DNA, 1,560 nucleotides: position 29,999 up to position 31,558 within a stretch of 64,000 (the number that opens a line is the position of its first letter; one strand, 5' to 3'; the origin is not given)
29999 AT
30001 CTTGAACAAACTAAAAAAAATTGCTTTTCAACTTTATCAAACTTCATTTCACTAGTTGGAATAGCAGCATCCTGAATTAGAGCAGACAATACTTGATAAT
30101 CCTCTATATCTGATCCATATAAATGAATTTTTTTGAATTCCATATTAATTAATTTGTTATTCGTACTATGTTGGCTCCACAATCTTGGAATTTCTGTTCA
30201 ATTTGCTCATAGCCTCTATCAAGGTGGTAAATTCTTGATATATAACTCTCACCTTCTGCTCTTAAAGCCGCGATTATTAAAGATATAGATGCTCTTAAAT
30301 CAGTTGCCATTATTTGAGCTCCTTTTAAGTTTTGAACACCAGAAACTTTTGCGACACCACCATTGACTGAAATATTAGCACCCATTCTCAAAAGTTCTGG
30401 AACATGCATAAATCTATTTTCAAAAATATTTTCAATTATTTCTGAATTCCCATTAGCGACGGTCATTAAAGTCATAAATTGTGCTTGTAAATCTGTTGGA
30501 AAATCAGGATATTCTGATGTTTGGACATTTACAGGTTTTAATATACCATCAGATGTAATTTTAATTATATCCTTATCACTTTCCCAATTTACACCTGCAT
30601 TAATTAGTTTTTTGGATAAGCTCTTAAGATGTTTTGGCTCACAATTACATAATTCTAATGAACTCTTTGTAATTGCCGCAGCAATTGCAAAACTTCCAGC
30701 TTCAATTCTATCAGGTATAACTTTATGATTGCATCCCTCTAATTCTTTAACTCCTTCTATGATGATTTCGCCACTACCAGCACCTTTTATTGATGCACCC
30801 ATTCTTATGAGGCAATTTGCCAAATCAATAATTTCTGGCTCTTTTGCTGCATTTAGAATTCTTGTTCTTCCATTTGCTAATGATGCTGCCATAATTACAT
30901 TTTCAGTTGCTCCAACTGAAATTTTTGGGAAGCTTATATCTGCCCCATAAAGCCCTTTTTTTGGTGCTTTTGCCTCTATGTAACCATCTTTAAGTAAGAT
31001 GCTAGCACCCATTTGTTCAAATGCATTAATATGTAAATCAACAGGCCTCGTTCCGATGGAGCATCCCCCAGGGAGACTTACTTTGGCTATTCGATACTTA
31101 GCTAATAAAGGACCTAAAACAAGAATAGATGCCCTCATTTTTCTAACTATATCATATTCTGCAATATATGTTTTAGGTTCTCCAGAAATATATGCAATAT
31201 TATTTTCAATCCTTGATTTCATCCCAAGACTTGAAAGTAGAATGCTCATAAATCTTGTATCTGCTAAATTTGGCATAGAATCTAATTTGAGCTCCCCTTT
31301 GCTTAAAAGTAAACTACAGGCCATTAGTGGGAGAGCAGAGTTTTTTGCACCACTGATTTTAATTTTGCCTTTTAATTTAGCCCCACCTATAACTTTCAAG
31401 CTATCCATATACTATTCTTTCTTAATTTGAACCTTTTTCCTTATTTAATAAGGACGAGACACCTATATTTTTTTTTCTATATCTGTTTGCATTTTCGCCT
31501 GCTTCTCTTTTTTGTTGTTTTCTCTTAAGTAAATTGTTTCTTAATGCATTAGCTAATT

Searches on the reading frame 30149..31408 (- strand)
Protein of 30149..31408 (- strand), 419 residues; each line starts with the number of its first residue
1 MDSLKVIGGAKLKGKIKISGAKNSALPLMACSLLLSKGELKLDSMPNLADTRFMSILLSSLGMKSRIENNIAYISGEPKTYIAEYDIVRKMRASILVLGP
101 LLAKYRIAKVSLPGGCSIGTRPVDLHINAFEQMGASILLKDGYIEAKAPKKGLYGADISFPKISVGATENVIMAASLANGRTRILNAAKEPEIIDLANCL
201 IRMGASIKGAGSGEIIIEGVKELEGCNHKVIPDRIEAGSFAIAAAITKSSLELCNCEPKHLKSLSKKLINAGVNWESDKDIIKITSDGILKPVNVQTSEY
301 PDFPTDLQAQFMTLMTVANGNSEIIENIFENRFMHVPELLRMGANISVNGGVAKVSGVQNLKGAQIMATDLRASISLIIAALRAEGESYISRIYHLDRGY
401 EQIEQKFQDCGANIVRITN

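Call 62: search_protein_families(library=pfam, proteins=[window:30149-31408:-], max_evalue=0.5)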
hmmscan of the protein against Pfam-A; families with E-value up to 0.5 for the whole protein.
window:30149-31408:- (419 aa): 1 family
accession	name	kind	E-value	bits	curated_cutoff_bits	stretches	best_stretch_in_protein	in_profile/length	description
PF00275.25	EPSP_synthase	-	8.3e-99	331.6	22.8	1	8-406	3-416/417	EPSP synthase (3-phosphoshikimate 1-carboxyvinyltransferase)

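Call 79: list_cluster_members(proteins=[window:30149-31405:-, window:15263-16747:+, window:16785-18785:+, window:18793-19743:+, window:46840-48591:+])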
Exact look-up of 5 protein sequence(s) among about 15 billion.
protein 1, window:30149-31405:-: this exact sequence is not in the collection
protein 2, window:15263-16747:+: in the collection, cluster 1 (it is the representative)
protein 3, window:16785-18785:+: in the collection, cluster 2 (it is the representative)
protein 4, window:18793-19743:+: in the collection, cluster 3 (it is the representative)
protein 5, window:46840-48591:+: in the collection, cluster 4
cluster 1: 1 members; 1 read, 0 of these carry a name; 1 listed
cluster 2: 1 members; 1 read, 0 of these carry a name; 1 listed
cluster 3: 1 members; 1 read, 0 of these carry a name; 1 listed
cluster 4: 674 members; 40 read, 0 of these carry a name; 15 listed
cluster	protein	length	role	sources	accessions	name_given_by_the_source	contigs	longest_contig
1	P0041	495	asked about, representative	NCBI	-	-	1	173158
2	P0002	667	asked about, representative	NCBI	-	-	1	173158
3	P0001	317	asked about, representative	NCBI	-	-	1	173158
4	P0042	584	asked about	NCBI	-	-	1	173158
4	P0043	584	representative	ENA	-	-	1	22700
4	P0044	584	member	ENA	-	-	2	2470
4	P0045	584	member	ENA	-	-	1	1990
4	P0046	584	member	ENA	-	-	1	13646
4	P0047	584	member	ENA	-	-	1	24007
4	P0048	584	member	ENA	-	-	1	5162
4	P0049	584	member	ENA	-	-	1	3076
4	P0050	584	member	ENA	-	-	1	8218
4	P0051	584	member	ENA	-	-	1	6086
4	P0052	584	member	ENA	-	-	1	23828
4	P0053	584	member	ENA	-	-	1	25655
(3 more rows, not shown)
